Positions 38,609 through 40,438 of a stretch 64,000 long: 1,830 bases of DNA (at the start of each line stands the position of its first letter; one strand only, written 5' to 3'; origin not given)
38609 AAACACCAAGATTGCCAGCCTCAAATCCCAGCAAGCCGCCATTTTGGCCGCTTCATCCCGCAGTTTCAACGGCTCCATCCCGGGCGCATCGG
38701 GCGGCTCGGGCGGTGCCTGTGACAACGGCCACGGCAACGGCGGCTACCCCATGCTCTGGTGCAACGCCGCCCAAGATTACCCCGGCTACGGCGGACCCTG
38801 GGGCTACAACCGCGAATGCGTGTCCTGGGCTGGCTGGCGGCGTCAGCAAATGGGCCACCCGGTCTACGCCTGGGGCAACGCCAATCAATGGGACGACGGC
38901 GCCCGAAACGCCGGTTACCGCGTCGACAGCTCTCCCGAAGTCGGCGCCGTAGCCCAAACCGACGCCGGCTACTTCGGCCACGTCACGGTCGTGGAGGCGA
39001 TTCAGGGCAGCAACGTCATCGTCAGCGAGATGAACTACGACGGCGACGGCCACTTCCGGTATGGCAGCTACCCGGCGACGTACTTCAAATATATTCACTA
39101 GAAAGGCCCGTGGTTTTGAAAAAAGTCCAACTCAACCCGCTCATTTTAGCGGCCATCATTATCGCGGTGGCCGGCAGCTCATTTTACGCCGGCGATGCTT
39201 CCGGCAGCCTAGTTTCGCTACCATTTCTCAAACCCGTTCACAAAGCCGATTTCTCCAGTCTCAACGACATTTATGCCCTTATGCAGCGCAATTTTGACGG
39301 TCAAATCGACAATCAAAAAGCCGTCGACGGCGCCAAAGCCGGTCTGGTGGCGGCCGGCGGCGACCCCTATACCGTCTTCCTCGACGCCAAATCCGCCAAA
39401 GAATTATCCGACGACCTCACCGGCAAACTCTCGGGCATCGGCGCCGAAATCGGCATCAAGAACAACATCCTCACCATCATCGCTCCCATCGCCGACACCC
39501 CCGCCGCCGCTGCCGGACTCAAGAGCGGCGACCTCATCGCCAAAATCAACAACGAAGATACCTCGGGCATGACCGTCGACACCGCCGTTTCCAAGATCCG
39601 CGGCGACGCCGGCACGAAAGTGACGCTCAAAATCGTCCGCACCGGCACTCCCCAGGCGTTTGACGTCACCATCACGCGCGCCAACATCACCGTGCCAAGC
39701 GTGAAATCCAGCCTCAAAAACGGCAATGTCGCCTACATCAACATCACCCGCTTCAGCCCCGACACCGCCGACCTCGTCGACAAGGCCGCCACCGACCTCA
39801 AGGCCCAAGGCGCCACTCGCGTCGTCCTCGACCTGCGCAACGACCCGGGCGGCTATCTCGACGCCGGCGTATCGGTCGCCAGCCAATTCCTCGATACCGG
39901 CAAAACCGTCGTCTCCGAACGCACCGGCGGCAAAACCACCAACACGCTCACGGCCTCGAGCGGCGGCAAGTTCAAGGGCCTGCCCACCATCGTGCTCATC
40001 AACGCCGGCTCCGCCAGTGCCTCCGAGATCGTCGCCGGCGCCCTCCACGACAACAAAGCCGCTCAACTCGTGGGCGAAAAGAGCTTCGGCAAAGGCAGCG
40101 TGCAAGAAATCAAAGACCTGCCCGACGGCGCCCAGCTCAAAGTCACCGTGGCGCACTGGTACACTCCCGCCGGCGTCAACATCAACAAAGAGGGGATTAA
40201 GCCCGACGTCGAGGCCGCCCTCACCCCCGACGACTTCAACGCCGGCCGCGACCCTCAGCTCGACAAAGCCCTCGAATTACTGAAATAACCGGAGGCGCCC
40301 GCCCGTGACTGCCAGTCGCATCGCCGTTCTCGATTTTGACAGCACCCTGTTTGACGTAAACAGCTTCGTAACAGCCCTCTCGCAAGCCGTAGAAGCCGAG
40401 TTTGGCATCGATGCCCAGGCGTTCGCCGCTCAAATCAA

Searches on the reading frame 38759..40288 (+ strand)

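Call 69: search_protein_families(library=pfam, proteins=[window:38759-40288:+], max_evalue=0.00001)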
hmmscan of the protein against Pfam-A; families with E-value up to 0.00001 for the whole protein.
window:38759-40288:+ (509 aa): 5 families
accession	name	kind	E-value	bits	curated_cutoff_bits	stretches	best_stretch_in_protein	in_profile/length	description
PF03572.23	Peptidase_S41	-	1.1e-49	168.6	24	1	323-485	1-164/165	Peptidase family S41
PF17820.7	PDZ_6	-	2.9e-11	43.4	27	1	241-294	3-54/54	PDZ domain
PF00595.29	PDZ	-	1.7e-10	41.6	23.2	1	224-292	9-80/81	PDZ domain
PF13180.12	PDZ_2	-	2.7e-08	34.4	27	1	227-305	3-80/80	PDZ domain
PF22694.1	CtpB_N-like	-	3.5e-06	27.8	27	1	163-211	36-84/85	Activating protease CtpB N-terminal domain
